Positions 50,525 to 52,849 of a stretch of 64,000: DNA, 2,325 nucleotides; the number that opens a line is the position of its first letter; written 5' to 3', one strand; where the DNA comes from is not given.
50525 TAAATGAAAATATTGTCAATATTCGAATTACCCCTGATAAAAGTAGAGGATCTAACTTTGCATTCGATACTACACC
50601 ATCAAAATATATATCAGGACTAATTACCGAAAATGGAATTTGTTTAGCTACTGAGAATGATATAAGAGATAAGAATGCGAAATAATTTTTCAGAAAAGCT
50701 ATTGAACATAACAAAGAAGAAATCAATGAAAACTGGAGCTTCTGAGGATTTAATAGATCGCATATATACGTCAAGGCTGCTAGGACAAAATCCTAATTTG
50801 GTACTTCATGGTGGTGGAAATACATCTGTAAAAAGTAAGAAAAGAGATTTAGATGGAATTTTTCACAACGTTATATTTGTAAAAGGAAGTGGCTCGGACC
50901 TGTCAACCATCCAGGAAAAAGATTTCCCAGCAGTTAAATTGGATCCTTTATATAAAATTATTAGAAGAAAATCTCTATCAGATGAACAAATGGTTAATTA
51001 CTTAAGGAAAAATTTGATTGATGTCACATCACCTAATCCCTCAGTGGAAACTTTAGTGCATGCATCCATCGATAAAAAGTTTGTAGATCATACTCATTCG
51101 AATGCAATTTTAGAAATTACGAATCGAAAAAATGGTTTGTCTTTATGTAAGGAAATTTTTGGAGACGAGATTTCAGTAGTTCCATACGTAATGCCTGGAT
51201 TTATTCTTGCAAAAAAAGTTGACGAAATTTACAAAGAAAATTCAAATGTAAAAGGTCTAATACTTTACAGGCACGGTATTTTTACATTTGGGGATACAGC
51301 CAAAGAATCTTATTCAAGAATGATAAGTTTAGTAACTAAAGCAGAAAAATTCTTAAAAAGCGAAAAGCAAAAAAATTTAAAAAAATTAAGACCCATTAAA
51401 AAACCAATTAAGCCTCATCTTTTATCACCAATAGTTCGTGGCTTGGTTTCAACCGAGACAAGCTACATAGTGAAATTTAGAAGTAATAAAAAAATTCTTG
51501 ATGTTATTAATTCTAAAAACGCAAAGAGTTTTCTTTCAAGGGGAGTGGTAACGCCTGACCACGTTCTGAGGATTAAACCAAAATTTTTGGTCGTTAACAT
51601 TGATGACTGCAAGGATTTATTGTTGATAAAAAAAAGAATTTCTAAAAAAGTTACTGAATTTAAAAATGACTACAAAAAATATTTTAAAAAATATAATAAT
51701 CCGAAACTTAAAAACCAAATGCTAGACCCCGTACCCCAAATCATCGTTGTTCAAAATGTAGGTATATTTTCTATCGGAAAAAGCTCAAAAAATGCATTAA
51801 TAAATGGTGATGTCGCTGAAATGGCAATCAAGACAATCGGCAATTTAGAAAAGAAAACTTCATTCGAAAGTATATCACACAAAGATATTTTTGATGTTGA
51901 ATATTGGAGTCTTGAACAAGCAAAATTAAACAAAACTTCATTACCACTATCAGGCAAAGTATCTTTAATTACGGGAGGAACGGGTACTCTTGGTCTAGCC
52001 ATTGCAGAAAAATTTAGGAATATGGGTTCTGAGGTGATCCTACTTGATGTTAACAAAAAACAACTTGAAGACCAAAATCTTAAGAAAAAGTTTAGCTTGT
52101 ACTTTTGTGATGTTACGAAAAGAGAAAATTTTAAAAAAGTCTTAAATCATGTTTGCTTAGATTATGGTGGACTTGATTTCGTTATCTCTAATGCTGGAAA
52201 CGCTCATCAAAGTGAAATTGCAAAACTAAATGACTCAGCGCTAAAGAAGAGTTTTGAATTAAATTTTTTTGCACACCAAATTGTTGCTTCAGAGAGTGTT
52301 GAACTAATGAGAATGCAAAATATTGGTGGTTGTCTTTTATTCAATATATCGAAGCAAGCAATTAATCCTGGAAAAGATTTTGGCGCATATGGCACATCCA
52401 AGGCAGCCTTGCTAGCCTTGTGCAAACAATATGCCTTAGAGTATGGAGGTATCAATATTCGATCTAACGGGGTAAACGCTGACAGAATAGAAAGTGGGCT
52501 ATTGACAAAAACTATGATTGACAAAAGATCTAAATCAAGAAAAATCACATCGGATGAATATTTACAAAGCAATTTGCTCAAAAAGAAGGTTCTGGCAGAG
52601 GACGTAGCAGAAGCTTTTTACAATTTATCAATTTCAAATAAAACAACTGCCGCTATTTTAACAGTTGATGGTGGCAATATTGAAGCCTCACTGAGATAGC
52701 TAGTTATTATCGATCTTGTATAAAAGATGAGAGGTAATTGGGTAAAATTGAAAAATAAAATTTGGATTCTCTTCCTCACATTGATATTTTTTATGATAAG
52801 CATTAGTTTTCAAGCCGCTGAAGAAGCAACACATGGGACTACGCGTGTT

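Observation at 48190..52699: apt-mtnP-mtnA translationally coupled to a class II aldolase::SDR fusion: candidate single-polypeptide end of a DHAP-shunt-like SAM by-product salvage route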

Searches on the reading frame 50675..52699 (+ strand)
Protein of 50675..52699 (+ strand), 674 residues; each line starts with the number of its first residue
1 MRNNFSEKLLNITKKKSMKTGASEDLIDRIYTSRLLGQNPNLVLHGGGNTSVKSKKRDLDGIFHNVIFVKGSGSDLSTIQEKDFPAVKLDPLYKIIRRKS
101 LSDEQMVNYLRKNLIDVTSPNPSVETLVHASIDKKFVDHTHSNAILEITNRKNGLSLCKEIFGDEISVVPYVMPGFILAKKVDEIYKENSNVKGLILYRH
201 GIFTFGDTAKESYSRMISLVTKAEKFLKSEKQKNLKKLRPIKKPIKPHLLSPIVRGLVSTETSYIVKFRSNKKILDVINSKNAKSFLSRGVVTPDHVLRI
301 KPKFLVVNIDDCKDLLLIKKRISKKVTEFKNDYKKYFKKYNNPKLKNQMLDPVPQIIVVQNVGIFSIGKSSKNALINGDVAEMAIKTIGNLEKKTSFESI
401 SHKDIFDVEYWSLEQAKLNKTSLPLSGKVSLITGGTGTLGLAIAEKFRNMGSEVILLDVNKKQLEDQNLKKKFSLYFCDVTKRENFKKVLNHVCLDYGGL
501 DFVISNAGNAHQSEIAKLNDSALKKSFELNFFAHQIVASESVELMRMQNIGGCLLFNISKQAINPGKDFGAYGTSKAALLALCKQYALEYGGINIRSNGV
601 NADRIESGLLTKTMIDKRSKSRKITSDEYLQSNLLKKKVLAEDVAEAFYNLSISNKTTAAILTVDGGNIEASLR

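Call 3: search_protein_families(library=pfam, proteins=[window:50675-52699:+])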
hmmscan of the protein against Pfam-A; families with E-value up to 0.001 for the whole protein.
window:50675-52699:+ (674 aa): 5 families
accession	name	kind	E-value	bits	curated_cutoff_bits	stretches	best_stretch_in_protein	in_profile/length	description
PF00106.31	adh_short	-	6e-30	104.6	26.6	1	428-611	1-188/195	short chain dehydrogenase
PF13561.12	adh_short_C2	-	4.6e-29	102.1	27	1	439-667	8-234/236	Enoyl-(Acyl carrier protein) reductase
PF00596.27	Aldolase_II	-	2e-23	83.7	22.2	1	31-224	5-180/183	Class II Aldolase and Adducin N-terminal domain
PF01370.27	Epimerase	-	1.9e-08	34.5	20.9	1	431-594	2-163/240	NAD dependent epimerase/dehydratase family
PF08659.16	KR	-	1.1e-05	25.9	22.6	1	431-527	4-109/180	KR domain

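Call 4: search_protein_families(library=ncbifam, proteins=[window:50675-52699:+])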
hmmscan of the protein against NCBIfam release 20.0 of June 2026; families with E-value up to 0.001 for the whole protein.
window:50675-52699:+ (674 aa): 224 families (the best 25 are shown)
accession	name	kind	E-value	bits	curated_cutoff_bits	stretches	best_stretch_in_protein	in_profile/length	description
NF006192.0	PRK08324.1-6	equivalog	2.5e-239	796.2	639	1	6-674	6-685/685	bifunctional aldolase/short-chain dehydrogenase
NF006195.0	PRK08324.2-3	equivalog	3.2e-223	742.8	931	1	2-674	2-678/678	bifunctional aldolase/short-chain dehydrogenase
NF006193.0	PRK08324.2-1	subfamily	9.7e-203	675.2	1213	1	5-674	5-705/705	bifunctional aldolase/short-chain dehydrogenase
NF006196.0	PRK08324.2-4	equivalog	1.6e-158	529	831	1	19-668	10-653/657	bifunctional aldolase/short-chain dehydrogenase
NF006194.0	PRK08324.2-2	equivalog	6.2e-151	504.4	686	1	1-672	1-701/703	bifunctional aldolase/short-chain dehydrogenase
NF006190.0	PRK08324.1-4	equivalog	1.5e-144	482.7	1014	1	20-671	12-686/689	bifunctional aldolase/short-chain dehydrogenase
TIGR02632.1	RhaD_aldol-ADH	equivalog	5.5e-137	458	567.75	1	30-674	5-676/676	bifunctional rhamnulose-1-phosphate aldolase/short-chain dehydrogenase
NF006189.0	PRK08324.1-3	equivalog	1.7e-130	436.5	634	1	30-674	29-701/701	bifunctional rhamnulose-1-phosphate aldolase/short-chain dehydrogenase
NF006191.0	PRK08324.1-5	equivalog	5.8e-114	381.9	1240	1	25-673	27-705/706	bifunctional aldolase/short-chain dehydrogenase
NF006197.0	PRK08324.2-5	equivalog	4.4e-97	325.9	627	1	26-511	17-488/583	bifunctional aldolase/short-chain dehydrogenase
NF006188.0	PRK08324.1-1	equivalog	1.4e-93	314.5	1152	1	23-674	7-679/679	bifunctional aldolase/short-chain dehydrogenase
NF005559.1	PRK07231.1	subfamily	3.9e-34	118.3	215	1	425-668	2-247/249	glucose 1-dehydrogenase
NF005893.0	PRK07856.1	equivalog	2.6e-28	99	255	1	421-619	3-196/255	SDR family oxidoreductase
NF004791.0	PRK06138.1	equivalog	1.6e-26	93.2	312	1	425-668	3-249/252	SDR family oxidoreductase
NF052558.1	MBtsdlDhBudC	equivalog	3e-26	92.5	270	1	426-668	2-241/250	meso-2,3-butanediol dehydrogenase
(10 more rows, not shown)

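Call 5: find_homologous_proteins(query=window:50675-52699:+, max_evalue=1e-20)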
Query window:50675-52699:+ (674 aa): 8000 proteins with E <= 1e-20 among 8000 candidates; the best 120 are listed.
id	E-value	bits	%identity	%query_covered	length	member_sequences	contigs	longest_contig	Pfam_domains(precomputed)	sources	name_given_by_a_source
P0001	0.0e+0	1419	96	100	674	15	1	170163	PF08659.17,PF00596.28,PF13561.13,PF00106.32,PF01370.28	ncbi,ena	ncbi:MAG: bifunctional aldolase/short-chain dehydrogenase [Candidatus Pelagibacterales bacterium]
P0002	0.0e+0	1043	69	100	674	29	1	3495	PF00596.28,PF13561.13,PF00106.32,PF01370.28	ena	-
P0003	9.2e-298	1007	67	100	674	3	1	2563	PF08659.17,PF00596.28,PF13561.13,PF00106.32,PF01370.28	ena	-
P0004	8.4e-293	991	67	100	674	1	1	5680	PF00596.28,PF13561.13,PF00106.32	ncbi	-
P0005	4.5e-276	936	63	100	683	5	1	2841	PF00596.28,PF13561.13,PF00106.32,PF01370.28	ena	-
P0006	9.2e-275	931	62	100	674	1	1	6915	PF08659.17,PF00596.28,PF13561.13,PF00106.32,PF03721.21,PF01370.28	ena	-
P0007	1.0e-274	931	62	100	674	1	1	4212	PF08659.17,PF00596.28,PF13561.13,PF00106.32,PF03721.21,PF01370.28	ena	-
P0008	9.7e-262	888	60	100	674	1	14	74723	PF08659.17,PF00596.28,PF16363.12,PF13561.13,PF02254.25,PF00106.32,PF03721.21,PF01370.28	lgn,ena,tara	tara:strand:+ start:66047 stop:68071 length:2025 start_codon:yes stop_codon:yes gene_type:complete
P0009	1.6e-261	888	59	100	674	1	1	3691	PF08659.17,PF00596.28,PF13561.13,PF02254.25,PF13460.13,PF00106.32,PF01370.28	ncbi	-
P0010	6.2e-261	886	60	100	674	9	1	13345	PF08659.17,PF00596.28,PF13561.13,PF02254.25,PF00106.32,PF01370.28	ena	-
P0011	7.9e-260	882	60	100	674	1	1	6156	PF00596.28,PF16363.12,PF13561.13,PF02254.25,PF00106.32,PF01370.28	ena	-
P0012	3.2e-259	880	58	100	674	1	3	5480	PF08659.17,PF00596.28,PF13561.13,PF02254.25,PF00106.32,PF01370.28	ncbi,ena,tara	tara:strand:+ start:138 stop:2162 length:2025 start_codon:yes stop_codon:yes gene_type:complete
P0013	1.6e-258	878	60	100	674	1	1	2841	PF08659.17,PF00596.28,PF16363.12,PF13561.13,PF02254.25,PF00106.32,PF01370.28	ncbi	-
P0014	5.7e-258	876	61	100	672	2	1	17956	PF00596.28,PF13561.13,PF00106.32,PF01370.28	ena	-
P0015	2.1e-256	871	58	100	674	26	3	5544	PF08659.17,PF00596.28,PF13561.13,PF02254.25,PF00106.32,PF01370.28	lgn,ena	-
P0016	1.4e-254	865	61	97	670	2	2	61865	PF00596.28,PF13561.13,PF00106.32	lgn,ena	-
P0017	1.6e-254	865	58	100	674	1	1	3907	PF08659.17,PF00596.28,PF13561.13,PF02254.25,PF00106.32,PF01370.28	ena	-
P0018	7.4e-253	859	58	100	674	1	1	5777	PF08659.17,PF00596.28,PF13561.13,PF02254.25,PF00106.32,PF01370.28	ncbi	-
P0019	3.3e-252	857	58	100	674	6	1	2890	PF08659.17,PF00596.28,PF13561.13,PF00106.32,PF01370.28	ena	-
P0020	6.9e-252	856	59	100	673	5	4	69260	PF08659.17,PF00596.28,PF13561.13,PF00106.32,PF01370.28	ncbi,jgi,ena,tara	tara:strand:- start:690 stop:2711 length:2022 start_codon:yes stop_codon:yes gene_type:complete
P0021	8.6e-252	856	59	97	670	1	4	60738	PF00596.28,PF13561.13,PF00106.32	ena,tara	tara:strand:+ start:3795 stop:5807 length:2013 start_codon:yes stop_codon:yes gene_type:complete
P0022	1.1e-251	855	59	100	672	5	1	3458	PF00596.28,PF13561.13,PF00106.32,PF01370.28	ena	-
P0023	1.4e-251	855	59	100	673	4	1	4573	PF08659.17,PF00596.28,PF16363.12,PF13561.13,PF02254.25,PF00106.32,PF01370.28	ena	-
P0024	1.4e-251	855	58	100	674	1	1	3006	PF08659.17,PF00596.28,PF13561.13,PF00106.32,PF01370.28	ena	-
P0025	1.4e-251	855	58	100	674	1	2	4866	PF08659.17,PF00596.28,PF13561.13,PF00106.32,PF01370.28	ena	-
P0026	1.5e-251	855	59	97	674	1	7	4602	PF08659.17,PF00596.28,PF13561.13,PF00106.32,PF01370.28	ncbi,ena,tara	tara:strand:+ start:1473 stop:3497 length:2025 start_codon:yes stop_codon:yes gene_type:complete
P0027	2.9e-251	854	59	97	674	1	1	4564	PF08659.17,PF00596.28,PF13561.13,PF00106.32,PF01370.28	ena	-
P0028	6.9e-251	853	58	100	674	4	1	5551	PF08659.17,PF00596.28,PF13561.13,PF00106.32,PF01370.28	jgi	jgi:rhamnose utilization protein RhaD (predicted bifunctional aldolase and dehydrogenase)/NAD(P)-dep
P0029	2.0e-249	848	59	100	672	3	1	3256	PF00596.28,PF13561.13,PF02254.25,PF03486.21,PF00106.32,PF01370.28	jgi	jgi:rhamnose utilization protein RhaD (predicted bifunctional aldolase and dehydrogenase)/NAD(P)-dep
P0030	4.3e-249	847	57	100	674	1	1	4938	PF00596.28,PF13561.13,PF00106.32,PF01370.28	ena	-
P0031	1.4e-247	842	59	100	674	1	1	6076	PF08659.17,PF00596.28,PF13561.13,PF02254.25,PF00106.32,PF01370.28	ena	-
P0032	1.0e-245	836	57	100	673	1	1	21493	PF08659.17,PF00596.28,PF13561.13,PF02254.25,PF00106.32,PF01370.28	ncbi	-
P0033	9.3e-240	816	56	100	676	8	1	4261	PF08659.17,PF00596.28,PF13561.13,PF00106.32,PF01370.28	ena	-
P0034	2.5e-238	811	64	84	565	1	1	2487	PF08659.17,PF00596.28,PF13561.13,PF00106.32,PF01370.28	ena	-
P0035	3.4e-217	741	53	98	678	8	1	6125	PF00596.28,PF13561.13,PF00106.32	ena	-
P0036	1.1e-216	740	52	100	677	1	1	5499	PF00596.28,PF13561.13,PF00106.32,PF01370.28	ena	-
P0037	1.6e-216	739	52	100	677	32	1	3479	PF00596.28,PF13561.13,PF00106.32,PF01370.28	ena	-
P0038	4.7e-216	738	51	100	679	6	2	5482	PF00596.28,PF13561.13,PF00106.32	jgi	-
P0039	5.0e-216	737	51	100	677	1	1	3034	PF08659.17,PF00596.28,PF13561.13,PF23441.1,PF00106.32,PF01370.28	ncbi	-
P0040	5.6e-216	737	52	100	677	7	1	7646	PF08659.17,PF00596.28,PF13561.13,PF00106.32,PF01370.28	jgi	-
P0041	7.8e-216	737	51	100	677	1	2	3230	PF08659.17,PF00596.28,PF13561.13,PF00106.32,PF01370.28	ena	-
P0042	9.0e-216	737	52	100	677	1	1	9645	PF00596.28,PF13561.13,PF00106.32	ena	-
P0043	9.5e-216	737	51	100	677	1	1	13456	PF08659.17,PF00596.28,PF13561.13,PF00106.32,PF01370.28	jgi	-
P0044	9.9e-216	736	51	100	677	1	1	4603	PF08659.17,PF00596.28,PF13561.13,PF23441.1,PF00106.32,PF01370.28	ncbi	-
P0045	1.1e-215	736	51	100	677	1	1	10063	PF08659.17,PF00596.28,PF13561.13,PF00106.32,PF01370.28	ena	-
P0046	1.8e-215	736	51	100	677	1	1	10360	PF00596.28,PF13561.13,PF00106.32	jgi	-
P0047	3.4e-215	735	51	100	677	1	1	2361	PF08659.17,PF00596.28,PF13561.13,PF00106.32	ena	-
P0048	3.8e-215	735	51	100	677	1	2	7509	PF08659.17,PF00596.28,PF13561.13,PF00106.32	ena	-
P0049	4.2e-215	734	51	100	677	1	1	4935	PF08659.17,PF00596.28,PF13561.13,PF00106.32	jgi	-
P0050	4.3e-215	734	51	100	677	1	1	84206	PF08659.17,PF00596.28,PF13561.13,PF00106.32,PF01370.28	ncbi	-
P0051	5.0e-215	734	50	100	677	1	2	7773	PF00596.28,PF13561.13,PF00106.32,PF01370.28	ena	-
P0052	5.6e-215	734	52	100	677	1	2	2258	PF00596.28,PF13561.13,PF00106.32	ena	-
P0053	6.2e-215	734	51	100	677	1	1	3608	PF08659.17,PF00596.28,PF13561.13,PF00106.32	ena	-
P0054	6.3e-215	734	52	98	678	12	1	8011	PF00596.28,PF13561.13,PF00106.32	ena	-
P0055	6.5e-215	734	51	100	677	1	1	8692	PF08659.17,PF00596.28,PF13561.13,PF00106.32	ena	-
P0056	6.8e-215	734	51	100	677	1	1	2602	PF00596.28,PF13561.13,PF00106.32,PF01370.28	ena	-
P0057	6.8e-215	734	51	100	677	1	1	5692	PF08659.17,PF00596.28,PF13561.13,PF00106.32,PF01370.28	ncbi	-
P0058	7.4e-215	734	51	100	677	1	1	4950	PF08659.17,PF00596.28,PF13561.13,PF00106.32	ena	-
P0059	7.5e-215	734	50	100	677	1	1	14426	PF00596.28,PF13561.13,PF00106.32,PF01370.28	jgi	-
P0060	8.2e-215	733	51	100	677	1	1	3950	PF08659.17,PF00596.28,PF13561.13,PF00106.32,PF01370.28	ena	-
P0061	8.5e-215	733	51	100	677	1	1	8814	PF08659.17,PF00596.28,PF13561.13,PF00106.32,PF01370.28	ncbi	-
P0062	8.8e-215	733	51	100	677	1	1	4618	PF08659.17,PF00596.28,PF13561.13,PF00106.32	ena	-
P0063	1.0e-214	733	50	100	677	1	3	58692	PF00596.28,PF13561.13,PF00106.32,PF01370.28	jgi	-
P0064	1.0e-214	733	50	100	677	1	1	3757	PF00596.28,PF13561.13,PF00106.32,PF01370.28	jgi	-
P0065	1.1e-214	733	51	100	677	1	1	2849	PF08659.17,PF00596.28,PF13561.13,PF00106.32,PF01370.28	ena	-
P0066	1.3e-214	733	51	100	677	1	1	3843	PF00596.28,PF13561.13,PF13460.13,PF00106.32,PF01370.28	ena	-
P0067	1.7e-214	732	51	100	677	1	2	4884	PF00596.28,PF13561.13,PF13460.13,PF00106.32,PF01370.28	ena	-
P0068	1.9e-214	732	51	100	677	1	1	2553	PF00596.28,PF13561.13,PF00106.32,PF01370.28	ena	-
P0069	2.0e-214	732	50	100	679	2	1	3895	PF00596.28,PF13561.13,PF00106.32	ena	-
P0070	2.1e-214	732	50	100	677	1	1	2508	PF08659.17,PF00596.28,PF13561.13,PF13460.13,PF00106.32,PF01370.28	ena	-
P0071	2.6e-214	732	51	100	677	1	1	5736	PF00596.28,PF13561.13,PF00106.32,PF01370.28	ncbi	-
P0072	2.7e-214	732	51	100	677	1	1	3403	PF00596.28,PF13561.13,PF00106.32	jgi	-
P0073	2.8e-214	732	51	100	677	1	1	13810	PF00596.28,PF13561.13,PF00106.32,PF01370.28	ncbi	-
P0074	2.8e-214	732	50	100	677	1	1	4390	PF00596.28,PF13561.13,PF00106.32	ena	-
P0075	3.2e-214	731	50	100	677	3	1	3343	PF08659.17,PF00596.28,PF13561.13,PF13460.13,PF23441.1,PF01262.28,PF00106.32,PF01370.28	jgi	-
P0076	3.2e-214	731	50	100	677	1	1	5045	PF00596.28,PF13561.13,PF00106.32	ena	-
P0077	3.2e-214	731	51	100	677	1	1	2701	PF08659.17,PF00596.28,PF13561.13,PF00106.32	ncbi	-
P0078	4.0e-214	731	50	100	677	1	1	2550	PF08659.17,PF00596.28,PF13561.13,PF13460.13,PF00106.32,PF01370.28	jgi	-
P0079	4.4e-214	731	51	100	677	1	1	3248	PF08659.17,PF00596.28,PF13561.13,PF00106.32,PF01370.28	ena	-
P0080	4.8e-214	731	49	100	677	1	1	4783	PF00596.28,PF13561.13,PF00106.32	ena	-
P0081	4.9e-214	731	51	100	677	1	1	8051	PF08659.17,PF00596.28,PF13561.13,PF00106.32,PF01370.28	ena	-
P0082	5.2e-214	731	50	100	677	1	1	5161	PF00596.28,PF13561.13,PF00106.32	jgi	-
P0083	5.5e-214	731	50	100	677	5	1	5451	PF08659.17,PF00596.28,PF13561.13,PF00106.32,PF01370.28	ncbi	-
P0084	5.6e-214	731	51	100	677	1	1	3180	PF00596.28,PF13561.13,PF00106.32,PF01370.28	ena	-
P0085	5.6e-214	731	50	100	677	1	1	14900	PF00596.28,PF13561.13,PF00106.32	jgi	-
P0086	6.2e-214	731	50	100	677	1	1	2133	PF00596.28,PF13561.13,PF00106.32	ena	-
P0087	6.2e-214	731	51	100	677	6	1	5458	PF00596.28,PF13561.13,PF00106.32,PF01370.28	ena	-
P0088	6.3e-214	731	50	100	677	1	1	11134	PF00596.28,PF13561.13,PF00106.32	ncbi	-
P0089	7.9e-214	730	50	100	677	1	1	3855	PF00596.28,PF13561.13,PF00106.32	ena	-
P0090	7.9e-214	730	51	100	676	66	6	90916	PF00596.28,PF13561.13,PF00106.32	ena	-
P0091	8.1e-214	730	50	100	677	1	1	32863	PF00596.28,PF13561.13,PF13460.13,PF00106.32,PF01370.28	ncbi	-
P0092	8.1e-214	730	50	100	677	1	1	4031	PF00596.28,PF13561.13,PF00106.32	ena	-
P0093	8.3e-214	730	50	100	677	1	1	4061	PF08659.17,PF00596.28,PF13561.13,PF00106.32,PF01370.28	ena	-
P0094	9.0e-214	730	50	100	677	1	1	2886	PF00596.28,PF13561.13,PF00106.32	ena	-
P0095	9.2e-214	730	50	100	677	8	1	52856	PF00596.28,PF13561.13,PF00106.32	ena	-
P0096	9.5e-214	730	49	100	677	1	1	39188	PF00596.28,PF13561.13,PF00106.32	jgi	-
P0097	9.6e-214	730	50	100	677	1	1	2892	PF00596.28,PF13561.13,PF00106.32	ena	-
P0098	9.7e-214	730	50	100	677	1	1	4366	PF00596.28,PF13561.13,PF00106.32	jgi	-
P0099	1.0e-213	730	51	100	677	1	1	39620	PF00596.28,PF13561.13,PF00106.32,PF01370.28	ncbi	-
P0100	1.0e-213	730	50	100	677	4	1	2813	PF00596.28,PF13561.13,PF00106.32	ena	-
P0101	1.3e-213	729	51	100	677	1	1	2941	PF00596.28,PF13561.13,PF00106.32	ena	-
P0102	1.7e-213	729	50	100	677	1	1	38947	PF08659.17,PF00596.28,PF13561.13,PF00106.32,PF01370.28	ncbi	-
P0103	1.9e-213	729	50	100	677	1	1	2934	PF00596.28,PF13561.13,PF00106.32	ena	-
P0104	1.9e-213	729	50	100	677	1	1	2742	PF08659.17,PF00596.28,PF13561.13,PF13460.13,PF00106.32,PF01370.28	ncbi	-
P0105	1.9e-213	729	50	100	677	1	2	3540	PF08659.17,PF00596.28,PF13561.13,PF13460.13,PF00106.32,PF01370.28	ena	-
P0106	2.1e-213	729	50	100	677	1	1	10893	PF00596.28,PF13561.13,PF00106.32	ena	-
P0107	2.1e-213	729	49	100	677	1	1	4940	PF00596.28,PF13561.13,PF00106.32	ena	-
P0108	2.1e-213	729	50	100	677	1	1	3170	PF08659.17,PF00596.28,PF13561.13,PF00106.32,PF01370.28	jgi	-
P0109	2.3e-213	729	51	100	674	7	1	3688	PF00596.28,PF13561.13,PF00106.32,PF01370.28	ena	-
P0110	2.6e-213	728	50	100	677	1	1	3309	PF08659.17,PF00596.28,PF13561.13,PF00106.32,PF01370.28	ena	-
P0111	2.7e-213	728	50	100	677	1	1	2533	PF00596.28,PF13561.13,PF00106.32,PF01370.28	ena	-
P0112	2.9e-213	728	50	100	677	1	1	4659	PF00596.28,PF13561.13,PF00106.32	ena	-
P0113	3.2e-213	728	50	100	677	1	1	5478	PF00596.28,PF13561.13,PF00106.32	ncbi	-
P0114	3.2e-213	728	51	100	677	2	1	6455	PF00596.28,PF13561.13,PF00106.32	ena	-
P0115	3.4e-213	728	50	100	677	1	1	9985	PF00596.28,PF13561.13,PF00106.32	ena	-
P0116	3.6e-213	728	50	100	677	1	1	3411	PF08659.17,PF00596.28,PF13561.13,PF13460.13,PF00106.32,PF01370.28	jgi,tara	tara:strand:- start:136 stop:2169 length:2034 start_codon:yes stop_codon:yes gene_type:complete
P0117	3.9e-213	728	50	100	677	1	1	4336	PF00596.28,PF13561.13,PF00106.32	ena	-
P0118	4.0e-213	728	51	100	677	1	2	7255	PF00596.28,PF13561.13,PF00106.32,PF01370.28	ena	-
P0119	4.1e-213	728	52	100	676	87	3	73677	PF00596.28,PF13561.13,PF00106.32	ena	-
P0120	4.1e-213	728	50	100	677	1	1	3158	PF00596.28,PF13561.13,PF00106.32,PF01370.28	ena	-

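Call 7: find_encoding_contigs(protein=P0008, flank=6000, max_places=3)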
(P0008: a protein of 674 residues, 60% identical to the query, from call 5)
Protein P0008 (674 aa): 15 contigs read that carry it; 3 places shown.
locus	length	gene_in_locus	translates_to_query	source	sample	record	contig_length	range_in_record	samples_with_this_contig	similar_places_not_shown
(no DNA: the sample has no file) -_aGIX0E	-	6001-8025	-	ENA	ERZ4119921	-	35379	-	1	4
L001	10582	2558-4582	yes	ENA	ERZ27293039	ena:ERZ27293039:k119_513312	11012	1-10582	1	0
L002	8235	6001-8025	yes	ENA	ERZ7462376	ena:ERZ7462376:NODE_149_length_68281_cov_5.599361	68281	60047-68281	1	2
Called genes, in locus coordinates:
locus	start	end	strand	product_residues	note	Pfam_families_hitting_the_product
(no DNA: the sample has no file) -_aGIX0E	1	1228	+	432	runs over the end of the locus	PF01467:CTP_transf_like, PF13714:PEP_mutase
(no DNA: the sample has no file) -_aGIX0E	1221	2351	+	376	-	PF02776:TPP_enzyme_N, PF02775:TPP_enzyme_C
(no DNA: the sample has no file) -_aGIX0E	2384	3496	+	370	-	PF00465:Fe-ADH, PF13685:Fe-ADH_2, PF25137:ADH_Fe_C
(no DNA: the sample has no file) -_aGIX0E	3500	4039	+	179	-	PF00156:Pribosyltran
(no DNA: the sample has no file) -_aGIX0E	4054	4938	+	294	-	PF01048:PNP_UDP_1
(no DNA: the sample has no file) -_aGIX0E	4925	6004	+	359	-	PF01008:IF-2B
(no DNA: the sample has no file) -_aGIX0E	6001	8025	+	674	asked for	PF00596:Aldolase_II, PF03721:UDPG_MGDP_dh_N (faint), PF00106:adh_short, PF01370:Epimerase (weak), PF02254:TrkA_N (weak), PF08659:KR, PF13561:adh_short_C2, PF16363:GDP_Man_Dehyd (weak)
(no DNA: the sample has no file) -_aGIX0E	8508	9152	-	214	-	PF00132:Hexapep (faint), PF25087:GMPPB_C (weak)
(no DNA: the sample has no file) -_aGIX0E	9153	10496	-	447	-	PF05893:LuxC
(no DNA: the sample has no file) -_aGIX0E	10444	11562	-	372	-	PF04443:LuxE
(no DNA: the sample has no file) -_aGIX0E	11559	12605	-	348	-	PF00465:Fe-ADH, PF25137:ADH_Fe_C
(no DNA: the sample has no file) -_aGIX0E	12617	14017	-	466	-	PF00501:AMP-binding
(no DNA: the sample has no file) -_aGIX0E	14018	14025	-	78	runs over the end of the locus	PF00550:PP-binding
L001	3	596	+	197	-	?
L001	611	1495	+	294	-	PF01048:PNP_UDP_1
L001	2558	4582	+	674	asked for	PF00596:Aldolase_II, PF03721:UDPG_MGDP_dh_N (faint), PF00106:adh_short, PF01370:Epimerase (weak), PF02254:TrkA_N (weak), PF08659:KR, PF13561:adh_short_C2, PF16363:GDP_Man_Dehyd (weak)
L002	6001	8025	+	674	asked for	PF00596:Aldolase_II, PF03721:UDPG_MGDP_dh_N (faint), PF00106:adh_short, PF01370:Epimerase (weak), PF02254:TrkA_N (weak), PF08659:KR, PF13561:adh_short_C2, PF16363:GDP_Man_Dehyd (weak)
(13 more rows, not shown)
